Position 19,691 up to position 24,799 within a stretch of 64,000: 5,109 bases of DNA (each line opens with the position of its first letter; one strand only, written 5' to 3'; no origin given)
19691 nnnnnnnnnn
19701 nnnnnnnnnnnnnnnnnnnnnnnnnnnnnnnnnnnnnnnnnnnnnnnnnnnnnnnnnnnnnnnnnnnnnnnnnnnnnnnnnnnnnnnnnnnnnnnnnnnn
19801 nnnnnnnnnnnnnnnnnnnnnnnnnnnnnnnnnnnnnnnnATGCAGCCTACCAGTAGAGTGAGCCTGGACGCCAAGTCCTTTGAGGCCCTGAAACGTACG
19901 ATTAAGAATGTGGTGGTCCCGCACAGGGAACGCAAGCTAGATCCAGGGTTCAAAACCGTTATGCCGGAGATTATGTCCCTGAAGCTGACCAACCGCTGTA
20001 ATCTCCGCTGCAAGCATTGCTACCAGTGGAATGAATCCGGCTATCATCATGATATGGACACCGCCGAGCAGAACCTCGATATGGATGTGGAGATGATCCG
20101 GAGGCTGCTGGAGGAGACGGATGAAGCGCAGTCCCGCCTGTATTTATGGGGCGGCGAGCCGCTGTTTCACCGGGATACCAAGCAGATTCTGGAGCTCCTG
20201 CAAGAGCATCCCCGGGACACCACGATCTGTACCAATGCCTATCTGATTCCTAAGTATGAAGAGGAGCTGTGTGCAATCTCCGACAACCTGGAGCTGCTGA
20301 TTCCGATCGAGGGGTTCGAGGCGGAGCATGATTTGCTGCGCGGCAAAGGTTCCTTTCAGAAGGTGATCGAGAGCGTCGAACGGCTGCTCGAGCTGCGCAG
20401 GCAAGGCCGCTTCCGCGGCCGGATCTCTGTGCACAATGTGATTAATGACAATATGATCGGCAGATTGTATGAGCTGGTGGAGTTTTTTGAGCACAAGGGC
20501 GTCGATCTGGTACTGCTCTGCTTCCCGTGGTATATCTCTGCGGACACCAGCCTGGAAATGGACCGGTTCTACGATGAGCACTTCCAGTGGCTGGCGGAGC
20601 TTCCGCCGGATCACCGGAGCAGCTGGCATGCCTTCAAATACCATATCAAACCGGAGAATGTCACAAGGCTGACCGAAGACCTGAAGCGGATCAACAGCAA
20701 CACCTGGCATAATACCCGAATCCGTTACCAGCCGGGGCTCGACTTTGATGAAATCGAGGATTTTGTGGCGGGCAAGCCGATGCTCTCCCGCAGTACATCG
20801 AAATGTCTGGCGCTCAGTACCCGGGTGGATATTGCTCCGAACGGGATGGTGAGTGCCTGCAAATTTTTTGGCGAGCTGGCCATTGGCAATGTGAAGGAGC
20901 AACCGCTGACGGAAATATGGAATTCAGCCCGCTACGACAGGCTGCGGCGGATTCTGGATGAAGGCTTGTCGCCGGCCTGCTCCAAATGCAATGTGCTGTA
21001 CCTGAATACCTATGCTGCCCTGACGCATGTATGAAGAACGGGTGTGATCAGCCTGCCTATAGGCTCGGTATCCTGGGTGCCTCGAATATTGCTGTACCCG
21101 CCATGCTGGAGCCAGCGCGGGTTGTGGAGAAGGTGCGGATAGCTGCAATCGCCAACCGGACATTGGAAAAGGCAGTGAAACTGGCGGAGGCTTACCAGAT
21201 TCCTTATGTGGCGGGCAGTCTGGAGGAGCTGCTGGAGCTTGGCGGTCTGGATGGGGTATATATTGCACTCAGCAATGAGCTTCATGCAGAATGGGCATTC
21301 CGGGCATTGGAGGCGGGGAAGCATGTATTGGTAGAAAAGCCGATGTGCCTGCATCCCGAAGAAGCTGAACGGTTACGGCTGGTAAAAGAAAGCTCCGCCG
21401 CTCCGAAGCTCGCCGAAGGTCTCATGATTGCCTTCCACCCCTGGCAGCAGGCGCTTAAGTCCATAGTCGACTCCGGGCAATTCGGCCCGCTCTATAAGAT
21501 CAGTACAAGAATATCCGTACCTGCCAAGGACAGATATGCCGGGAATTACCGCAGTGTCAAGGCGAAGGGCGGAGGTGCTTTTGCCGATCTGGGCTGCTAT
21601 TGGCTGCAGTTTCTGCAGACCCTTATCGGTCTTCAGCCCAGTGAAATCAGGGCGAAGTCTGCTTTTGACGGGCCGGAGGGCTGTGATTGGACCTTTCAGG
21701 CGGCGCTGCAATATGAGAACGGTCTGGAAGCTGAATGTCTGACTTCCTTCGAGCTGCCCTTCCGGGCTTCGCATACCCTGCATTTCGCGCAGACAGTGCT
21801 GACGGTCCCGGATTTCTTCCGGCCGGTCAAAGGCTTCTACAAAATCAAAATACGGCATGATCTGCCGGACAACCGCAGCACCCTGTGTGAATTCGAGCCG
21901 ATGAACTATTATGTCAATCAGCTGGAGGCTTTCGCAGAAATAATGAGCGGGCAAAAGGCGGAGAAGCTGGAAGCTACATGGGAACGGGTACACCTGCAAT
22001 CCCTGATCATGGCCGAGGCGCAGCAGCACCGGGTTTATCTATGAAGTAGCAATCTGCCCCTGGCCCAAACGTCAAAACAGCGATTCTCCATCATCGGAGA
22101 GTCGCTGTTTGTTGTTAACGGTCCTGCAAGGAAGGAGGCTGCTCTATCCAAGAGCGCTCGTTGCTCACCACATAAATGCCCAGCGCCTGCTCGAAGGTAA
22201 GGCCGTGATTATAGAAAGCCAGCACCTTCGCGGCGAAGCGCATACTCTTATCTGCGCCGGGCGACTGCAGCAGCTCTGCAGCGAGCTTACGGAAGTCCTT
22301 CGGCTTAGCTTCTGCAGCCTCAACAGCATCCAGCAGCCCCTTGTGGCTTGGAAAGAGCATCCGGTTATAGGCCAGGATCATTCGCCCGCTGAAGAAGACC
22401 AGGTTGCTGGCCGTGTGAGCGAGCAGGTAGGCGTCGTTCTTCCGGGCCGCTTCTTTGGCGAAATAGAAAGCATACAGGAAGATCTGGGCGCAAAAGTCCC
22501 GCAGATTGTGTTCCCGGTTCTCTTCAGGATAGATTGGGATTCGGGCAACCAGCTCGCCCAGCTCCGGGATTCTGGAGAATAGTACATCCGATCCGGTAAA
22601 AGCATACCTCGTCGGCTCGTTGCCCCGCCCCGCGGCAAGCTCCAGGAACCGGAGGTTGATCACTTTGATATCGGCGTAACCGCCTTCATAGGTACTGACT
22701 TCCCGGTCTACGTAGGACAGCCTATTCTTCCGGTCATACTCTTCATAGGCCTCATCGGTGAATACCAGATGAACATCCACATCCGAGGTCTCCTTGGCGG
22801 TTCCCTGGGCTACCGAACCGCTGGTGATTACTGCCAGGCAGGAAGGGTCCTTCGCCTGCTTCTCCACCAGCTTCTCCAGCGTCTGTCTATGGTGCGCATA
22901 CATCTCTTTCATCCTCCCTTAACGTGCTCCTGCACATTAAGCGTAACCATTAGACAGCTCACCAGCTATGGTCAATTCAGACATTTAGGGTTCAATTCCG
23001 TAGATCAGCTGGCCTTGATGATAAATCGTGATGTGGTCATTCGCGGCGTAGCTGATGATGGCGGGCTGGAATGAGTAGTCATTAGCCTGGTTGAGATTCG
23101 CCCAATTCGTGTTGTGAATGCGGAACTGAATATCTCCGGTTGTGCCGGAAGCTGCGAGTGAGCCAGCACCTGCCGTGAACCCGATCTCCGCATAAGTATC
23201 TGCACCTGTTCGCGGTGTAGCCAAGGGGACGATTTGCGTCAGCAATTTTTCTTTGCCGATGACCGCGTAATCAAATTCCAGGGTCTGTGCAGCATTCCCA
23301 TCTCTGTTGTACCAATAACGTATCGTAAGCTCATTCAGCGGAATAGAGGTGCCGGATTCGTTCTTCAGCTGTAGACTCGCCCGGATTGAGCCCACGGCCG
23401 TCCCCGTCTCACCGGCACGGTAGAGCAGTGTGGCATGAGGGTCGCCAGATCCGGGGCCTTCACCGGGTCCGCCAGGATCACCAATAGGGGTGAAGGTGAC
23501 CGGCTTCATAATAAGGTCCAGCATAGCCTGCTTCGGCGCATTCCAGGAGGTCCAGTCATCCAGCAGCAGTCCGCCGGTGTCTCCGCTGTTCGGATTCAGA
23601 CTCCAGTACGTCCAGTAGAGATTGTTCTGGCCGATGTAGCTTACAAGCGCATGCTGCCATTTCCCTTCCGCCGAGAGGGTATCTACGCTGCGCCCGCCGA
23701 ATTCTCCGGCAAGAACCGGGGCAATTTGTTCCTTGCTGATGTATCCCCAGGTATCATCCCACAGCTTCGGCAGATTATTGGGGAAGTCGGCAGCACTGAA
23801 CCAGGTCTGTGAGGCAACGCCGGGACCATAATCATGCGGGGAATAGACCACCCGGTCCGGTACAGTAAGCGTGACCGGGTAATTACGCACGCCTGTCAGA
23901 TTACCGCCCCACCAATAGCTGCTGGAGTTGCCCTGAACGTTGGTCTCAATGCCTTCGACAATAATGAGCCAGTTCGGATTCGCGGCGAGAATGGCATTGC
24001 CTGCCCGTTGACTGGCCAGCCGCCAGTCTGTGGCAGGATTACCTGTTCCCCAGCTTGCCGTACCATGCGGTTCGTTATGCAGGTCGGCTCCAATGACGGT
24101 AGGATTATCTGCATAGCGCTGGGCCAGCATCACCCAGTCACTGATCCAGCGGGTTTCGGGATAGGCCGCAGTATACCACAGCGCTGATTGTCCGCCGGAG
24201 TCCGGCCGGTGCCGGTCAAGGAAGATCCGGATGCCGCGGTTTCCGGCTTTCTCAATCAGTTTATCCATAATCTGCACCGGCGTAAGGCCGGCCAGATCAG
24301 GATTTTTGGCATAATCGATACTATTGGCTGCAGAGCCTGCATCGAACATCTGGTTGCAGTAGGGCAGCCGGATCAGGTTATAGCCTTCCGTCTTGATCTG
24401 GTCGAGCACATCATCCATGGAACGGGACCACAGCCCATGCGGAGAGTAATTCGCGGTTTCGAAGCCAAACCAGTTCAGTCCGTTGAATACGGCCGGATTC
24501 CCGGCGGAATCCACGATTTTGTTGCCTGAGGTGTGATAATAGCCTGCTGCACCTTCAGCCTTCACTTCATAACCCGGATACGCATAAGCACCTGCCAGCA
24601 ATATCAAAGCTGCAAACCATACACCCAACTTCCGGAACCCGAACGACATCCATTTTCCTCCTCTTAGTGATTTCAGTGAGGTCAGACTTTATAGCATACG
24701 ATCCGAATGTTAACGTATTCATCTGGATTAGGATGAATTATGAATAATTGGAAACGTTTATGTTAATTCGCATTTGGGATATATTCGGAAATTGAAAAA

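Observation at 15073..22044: Cryptic carrier-protein-centred biosynthetic operon: ACP, ATP-grasp, GT28-like glycosyltransferase, radical SAM/SPASM and Gfo/Idh/MocA oxidoreductase, divergent from AraC plus a BtrH_N-like transferase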

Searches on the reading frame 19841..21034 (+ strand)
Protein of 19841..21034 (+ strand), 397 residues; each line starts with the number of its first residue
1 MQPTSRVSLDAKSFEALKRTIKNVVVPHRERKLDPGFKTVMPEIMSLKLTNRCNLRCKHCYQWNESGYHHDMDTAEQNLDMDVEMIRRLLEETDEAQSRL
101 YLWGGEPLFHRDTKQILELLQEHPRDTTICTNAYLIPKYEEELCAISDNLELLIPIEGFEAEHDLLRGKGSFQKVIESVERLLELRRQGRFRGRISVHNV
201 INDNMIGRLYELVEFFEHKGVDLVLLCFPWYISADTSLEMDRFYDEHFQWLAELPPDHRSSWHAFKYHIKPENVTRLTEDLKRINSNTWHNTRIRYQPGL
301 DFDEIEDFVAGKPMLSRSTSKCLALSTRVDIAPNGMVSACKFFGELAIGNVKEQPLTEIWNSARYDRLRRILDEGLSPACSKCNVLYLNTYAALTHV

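Call 3: search_protein_families(library=pfam, proteins=[window:19841-21034:+], max_evalue=0.01)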
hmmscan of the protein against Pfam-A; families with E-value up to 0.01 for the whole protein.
window:19841-21034:+ (397 aa): 3 families
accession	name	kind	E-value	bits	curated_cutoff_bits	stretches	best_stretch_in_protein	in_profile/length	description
PF04055.27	Radical_SAM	-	1.3e-18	68.2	29.5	1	48-212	2-165/166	Radical SAM superfamily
PF13186.11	SPASM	-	8.9e-14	52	21.5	1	322-384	1-67/67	Iron-sulfur cluster-binding domain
PF13353.11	Fer4_12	-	9.9e-06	26.3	22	1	51-154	13-113/137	4Fe-4S single cluster domain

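Call 4: search_protein_families(library=ncbifam, proteins=[window:19841-21034:+], max_evalue=0.01)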
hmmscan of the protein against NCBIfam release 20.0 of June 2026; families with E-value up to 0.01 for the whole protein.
window:19841-21034:+ (397 aa): 80 families (the best 25 are shown)
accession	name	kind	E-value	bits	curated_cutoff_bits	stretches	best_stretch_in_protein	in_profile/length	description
NF033640.1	N_Twi_rSAM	subfamily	1.4e-26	93.5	170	2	36-235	103-319/398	twitch domain-containing radical SAM protein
TIGR04317.1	W_rSAM_matur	equivalog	1.7e-26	93.1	380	2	46-227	7-182/349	tungsten cofactor oxidoreductase radical SAM maturase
NF050035.1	rSAM_WgK_link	exception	6.8e-23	81.2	650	1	41-385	7-336/367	radical SAM/SPASM peptide maturase WgkB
TIGR04340.1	rSAM_ACGX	hypoth_equivalog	5e-19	68.7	400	1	47-386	7-313/341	radical SAM/SPASM domain protein, ACGX system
TIGR04054.1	rSAM_NirJ1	equivalog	4.1e-18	65.2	650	1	44-214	37-198/387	putative heme d1 biosynthesis radical SAM protein NirJ1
TIGR04250.1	SCM_rSAM_ScmE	equivalog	6.6e-17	61.4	400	1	42-208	2-163/358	SynChlorMet cassette radical SAM/SPASM protein ScmE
TIGR04051.1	rSAM_NirJ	equivalog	1.1e-16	60.7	515.45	1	48-228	7-175/354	heme d1 biosynthesis radical SAM protein NirJ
NF047865.1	rSAM_PapB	equivalog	4.9e-16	58.9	340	1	45-210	5-176/330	PapB family radical SAM/SPASM ranthipeptide maturase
NF045574.1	sacti_mat_StsB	exception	5.3e-16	58.5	625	1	17-226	70-266/466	StsB family radical SAM/SPASM domain sactipeptide maturase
TIGR04055.1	rSAM_NirJ2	equivalog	1.3e-15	57.8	500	2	44-182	1-133/326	putative heme d1 biosynthesis radical SAM protein NirJ2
TIGR04546.1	rSAM_ahbC_deAc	equivalog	2.3e-15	56.3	650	2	46-214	42-201/390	12,18-didecarboxysiroheme deacetylase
TIGR04251.1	SCM_rSAM_ScmF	equivalog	6.1e-15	55.5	400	1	47-189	8-148/353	SynChlorMet cassette radical SAM/SPASM protein ScmF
TIGR04311.1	rSAM_Geo_metal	subfamily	7.8e-15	54.8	400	2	42-226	2-184/423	radical SAM/SPASM family putative metalloenzyme maturase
TIGR03942.1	sulfatase_rSAM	equivalog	9.5e-15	54.5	349.45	1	48-387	6-318/363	anaerobic sulfatase maturase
TIGR03962.1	mycofact_rSAM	equivalog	1.5e-14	54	265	1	42-224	11-181/339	mycofactocin radical SAM maturase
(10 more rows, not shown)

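Call 46: search_solved_structures(query=window:19841-21034:+, max_evalue=0.001)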
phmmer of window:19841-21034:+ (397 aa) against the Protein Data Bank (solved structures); distinct sequences matched with E-value up to 0.001: 9.
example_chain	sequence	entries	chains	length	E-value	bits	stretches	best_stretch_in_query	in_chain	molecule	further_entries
6efn_A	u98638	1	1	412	9.9e-08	34.5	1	39-185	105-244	Sporulation killing factor maturation protein SkfB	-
5wgg_A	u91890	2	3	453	1.1e-06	31.1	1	37-203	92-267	Radical SAM domain protein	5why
4m7t_A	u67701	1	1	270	5.5e-05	25.5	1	312-390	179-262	BtrN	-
4m7s_A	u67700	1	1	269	6.5e-05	25.2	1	312-390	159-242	BtrN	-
8vpo_A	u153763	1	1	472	8.1e-05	24.9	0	43-192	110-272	Radical SAM core domain-containing protein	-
2fb2_A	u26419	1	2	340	0.00019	23.7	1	45-144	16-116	Molybdenum cofactor biosynthesis protein A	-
1tv7_A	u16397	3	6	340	0.00028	23.1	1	45-144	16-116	Molybdenum cofactor biosynthesis protein A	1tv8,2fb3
7vob_C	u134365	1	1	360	0.00079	21.7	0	47-200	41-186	Cytosylglucuronate decarboxylase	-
7voc_C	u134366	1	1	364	0.00081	21.6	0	47-200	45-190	Cytosylglucuronate decarboxylase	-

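Call 89: search_solved_structures(query=A5, max_evalue=0.001)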
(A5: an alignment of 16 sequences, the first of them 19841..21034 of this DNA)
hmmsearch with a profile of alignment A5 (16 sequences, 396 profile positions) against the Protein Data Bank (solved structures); distinct sequences matched with E-value up to 0.001: 15.
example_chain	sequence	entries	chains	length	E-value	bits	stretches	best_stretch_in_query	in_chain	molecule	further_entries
6efn_A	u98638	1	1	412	2.9e-12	49.1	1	39-214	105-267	Sporulation killing factor maturation protein SkfB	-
5wgg_A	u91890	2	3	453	1.1e-09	40.5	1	41-193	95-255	Radical SAM domain protein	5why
4m7t_A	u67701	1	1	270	2.3e-09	39.5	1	314-390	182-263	BtrN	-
4m7s_A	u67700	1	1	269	3.3e-09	39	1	314-390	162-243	BtrN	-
8vpo_A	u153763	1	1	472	2.3e-08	36.2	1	22-188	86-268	Radical SAM core domain-containing protein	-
9gm3_A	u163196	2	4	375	1.2e-07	33.9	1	47-204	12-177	ChlB radical SAM domain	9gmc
4k37_A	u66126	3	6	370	1.1e-06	30.6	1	51-223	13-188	Anaerobic sulfatase-maturating enzyme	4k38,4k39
4k36_A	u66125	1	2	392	1.4e-06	30.3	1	51-223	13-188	Anaerobic sulfatase-maturating enzyme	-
5v1q_A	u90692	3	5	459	8.4e-06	27.8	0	41-162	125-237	Radical SAM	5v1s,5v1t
2fb2_A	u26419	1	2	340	1.3e-05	27.2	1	45-228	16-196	Molybdenum cofactor biosynthesis protein A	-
1tv7_A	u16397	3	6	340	2.5e-05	26.2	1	46-228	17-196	Molybdenum cofactor biosynthesis protein A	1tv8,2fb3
5vsl_A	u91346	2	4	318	9.3e-05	24.3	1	36-208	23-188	Radical S-adenosyl methionine domain-containing protein 2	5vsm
6q2p_A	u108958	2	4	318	9.5e-05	24.3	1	36-211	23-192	Radical S-adenosyl methionine domain-containing protein 2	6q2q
9dfu_A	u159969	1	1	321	0.00026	22.9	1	40-190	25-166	Radical SAM core domain-containing protein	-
7n7h_A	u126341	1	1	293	0.00031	22.6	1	41-203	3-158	VIPERIN-LIKE ENZYME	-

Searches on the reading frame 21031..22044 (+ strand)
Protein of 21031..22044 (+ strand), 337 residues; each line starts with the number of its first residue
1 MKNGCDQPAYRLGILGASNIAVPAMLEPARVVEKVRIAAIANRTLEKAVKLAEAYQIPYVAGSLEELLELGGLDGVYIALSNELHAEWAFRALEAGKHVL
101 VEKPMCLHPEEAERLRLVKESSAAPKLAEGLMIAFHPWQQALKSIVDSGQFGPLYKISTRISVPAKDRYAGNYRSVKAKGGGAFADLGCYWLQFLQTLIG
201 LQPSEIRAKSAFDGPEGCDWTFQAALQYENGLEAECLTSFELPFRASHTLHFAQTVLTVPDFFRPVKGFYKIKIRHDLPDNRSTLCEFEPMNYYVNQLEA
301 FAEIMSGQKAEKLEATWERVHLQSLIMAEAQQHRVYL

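Call 3: search_protein_families(library=pfam, proteins=[window:21031-22044:+], max_evalue=0.01)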
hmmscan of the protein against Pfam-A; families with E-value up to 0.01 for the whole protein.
window:21031-22044:+ (337 aa): 3 families
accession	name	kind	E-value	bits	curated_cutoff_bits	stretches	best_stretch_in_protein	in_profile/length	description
PF01408.29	GFO_IDH_MocA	-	3.5e-19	70.1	24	1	11-115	2-105/120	Oxidoreductase family, NAD-binding Rossmann fold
PF22725.1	GFO_IDH_MocA_C3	-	2.8e-17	63.3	27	1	140-246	2-110/124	GFO/IDH/MocA C-terminal domain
PF02894.22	GFO_IDH_MocA_C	-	2.7e-05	24.5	22.9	1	143-231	1-94/218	Oxidoreductase family, C-terminal alpha/beta domain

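Call 4: search_protein_families(library=ncbifam, proteins=[window:21031-22044:+], max_evalue=0.01)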
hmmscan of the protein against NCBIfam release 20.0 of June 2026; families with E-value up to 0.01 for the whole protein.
window:21031-22044:+ (337 aa): 8 families
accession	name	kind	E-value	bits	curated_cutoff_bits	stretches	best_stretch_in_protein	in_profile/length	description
TIGR04380.1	myo_inos_iolG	equivalog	2.6e-18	66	355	1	10-210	2-196/330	inositol 2-dehydrogenase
NF040723.1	UDP-GlcNAcDh_Arch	equivalog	1.2e-14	54.6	450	1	32-168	22-155/302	UDP-N-acetylglucosamine 3-dehydrogenase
NF041392.1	XylDh_Gfo6_Halo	equivalog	4.3e-11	42.2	350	1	33-240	40-256/350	D-xylose 1-dehydrogenase Gfo6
NF052479.1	LevoglcsnDh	equivalog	9.3e-11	41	650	1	21-200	24-203/386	levoglucosan dehydrogenase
NF008607.0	PRK11579.1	subfamily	2.6e-08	33.2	330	1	37-228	32-218/346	oxidoreductase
NF007574.0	PRK10206.1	equivalog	2.3e-07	30.2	352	1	35-229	29-217/345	oxidoreductase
NF052679.1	InsChiInosDhIolG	equivalog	6.2e-07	28.7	540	1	11-156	4-150/343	bifunctional inositol 2-dehydrogenase/D-chiro-inositol 1-dehydrogenase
NF058561.1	BT_2158_fam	equivalog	4.8e-05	22.1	750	1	73-115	97-139/487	glycoside 3-dehydrogenase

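Call 90: search_solved_structures(query=A6, max_evalue=1e-8)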
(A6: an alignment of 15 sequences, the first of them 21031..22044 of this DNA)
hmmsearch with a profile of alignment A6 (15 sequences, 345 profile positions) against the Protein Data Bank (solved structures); distinct sequences matched with E-value up to 1e-8: 76 (the best 60 are shown).
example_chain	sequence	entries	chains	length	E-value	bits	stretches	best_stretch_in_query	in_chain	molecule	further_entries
4had_A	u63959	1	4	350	1.2e-50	175.5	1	14-340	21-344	Probable oxidoreductase protein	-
3rbv_A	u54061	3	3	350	6.2e-44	153.4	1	7-339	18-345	Sugar 3-ketoreductase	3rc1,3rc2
3rc7_A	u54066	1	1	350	4.5e-43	150.6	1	7-339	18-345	Sugar 3-ketoreductase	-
3rcb_A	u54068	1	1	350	6.6e-43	150.1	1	7-339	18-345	Sugar 3-ketoreductase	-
3rc9_A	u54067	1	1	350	9.8e-43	149.5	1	7-339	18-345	Sugar 3-ketoreductase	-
1ydw_A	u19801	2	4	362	2.2e-37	131.9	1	13-269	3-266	AX110P-like protein | Probable oxidoreductase At4g09670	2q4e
1ofg_A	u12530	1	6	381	3.1e-37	131.4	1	21-341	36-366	GLUCOSE-FRUCTOSE OXIDOREDUCTASE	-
1ryd_A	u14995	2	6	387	3.2e-37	131.4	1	21-341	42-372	glucose-fructose oxidoreductase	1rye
1h6a_A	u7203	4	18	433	4.7e-37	130.8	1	21-341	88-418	PRECURSOR FORM OF GLUCOSE-FRUCTOSE OXIDOREDUCTASE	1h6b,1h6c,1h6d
1evj_A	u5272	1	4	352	7.7e-37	130.1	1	21-341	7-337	GLUCOSE-FRUCTOSE OXIDOREDUCTASE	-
3e9m_A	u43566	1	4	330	1.2e-36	129.5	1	14-303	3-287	Oxidoreductase, Gfo/Idh/MocA family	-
3evn_A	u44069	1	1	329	7.8e-36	126.8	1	14-307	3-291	Oxidoreductase, Gfo/Idh/MocA family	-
2o48_X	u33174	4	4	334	1.2e-30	109.8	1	30-247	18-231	Dimeric dihydrodiol dehydrogenase | Trans-1,2-dihydrobenzene-1,2-diol dehydrogenase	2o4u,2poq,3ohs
2glx_A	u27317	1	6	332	3.3e-28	101.7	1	18-318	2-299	1,5-anhydro-D-fructose reductase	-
3e18_A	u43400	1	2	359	4.6e-27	97.9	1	15-242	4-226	oxidoreductase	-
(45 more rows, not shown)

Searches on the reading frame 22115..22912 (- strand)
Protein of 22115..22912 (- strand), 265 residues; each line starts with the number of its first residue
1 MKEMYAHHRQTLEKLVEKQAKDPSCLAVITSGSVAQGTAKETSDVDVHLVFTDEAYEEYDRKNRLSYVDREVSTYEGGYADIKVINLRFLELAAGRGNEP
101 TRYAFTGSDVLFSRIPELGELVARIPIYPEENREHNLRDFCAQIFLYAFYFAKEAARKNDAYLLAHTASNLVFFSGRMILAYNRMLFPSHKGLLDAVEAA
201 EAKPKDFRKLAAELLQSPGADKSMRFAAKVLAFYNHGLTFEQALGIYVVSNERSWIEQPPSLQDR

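Call 3: search_protein_families(library=pfam, proteins=[window:22115-22912:-], max_evalue=0.01)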
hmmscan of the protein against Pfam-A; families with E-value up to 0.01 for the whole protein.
window:22115-22912:- (265 aa): 3 families
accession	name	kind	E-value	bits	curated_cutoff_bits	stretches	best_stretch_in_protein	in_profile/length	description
PF01909.29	NTP_transf_2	-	4e-06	27.6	21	1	25-71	14-63/93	Nucleotidyltransferase domain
PF22600.2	MTPAP-like_central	-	3.2e-05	24.5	27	1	4-85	21-99/139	Poly(A) RNA polymerase, mitochondrial-like, central palm domain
PF18765.7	Polbeta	-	5.4e-05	23.7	26.9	1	13-68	1-58/93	Polymerase beta, Nucleotidyltransferase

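Call 4: search_protein_families(library=ncbifam, proteins=[window:22115-22912:-], max_evalue=0.01)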
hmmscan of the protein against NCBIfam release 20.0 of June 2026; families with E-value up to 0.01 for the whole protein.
window:22115-22912:- (265 aa): 2 families
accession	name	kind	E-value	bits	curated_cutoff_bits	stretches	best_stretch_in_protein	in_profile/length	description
NF047752.1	MntA_antitoxin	equivalog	2e-05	24.4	60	1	21-72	3-57/106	type VII toxin-antitoxin system MntA family adenylyltransferase antitoxin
TIGR03671.1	cca_archaeal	equivalog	0.0012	17.7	281.3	1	9-80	23-99/410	CCA tRNA nucleotidyltransferase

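Call 47: search_solved_structures(query=window:22115-22912:-, max_evalue=1)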
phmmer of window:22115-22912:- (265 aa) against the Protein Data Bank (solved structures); distinct sequences matched with E-value up to 1: 0.

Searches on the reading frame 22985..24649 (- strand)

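Call 67: search_protein_families(library=pfam, proteins=[window:22985-24649:-], max_evalue=0.0001)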
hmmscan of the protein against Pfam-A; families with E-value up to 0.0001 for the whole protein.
window:22985-24649:- (554 aa): 2 families
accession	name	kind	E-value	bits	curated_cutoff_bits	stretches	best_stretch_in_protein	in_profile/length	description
PF00150.24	Cellulase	-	7.9e-55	186.7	23.5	1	47-355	2-272/272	Cellulase (glycosyl hydrolase family 5)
PF00942.24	CBM_3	-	4.8e-17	62.6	22.4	1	410-489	3-83/83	Cellulose binding domain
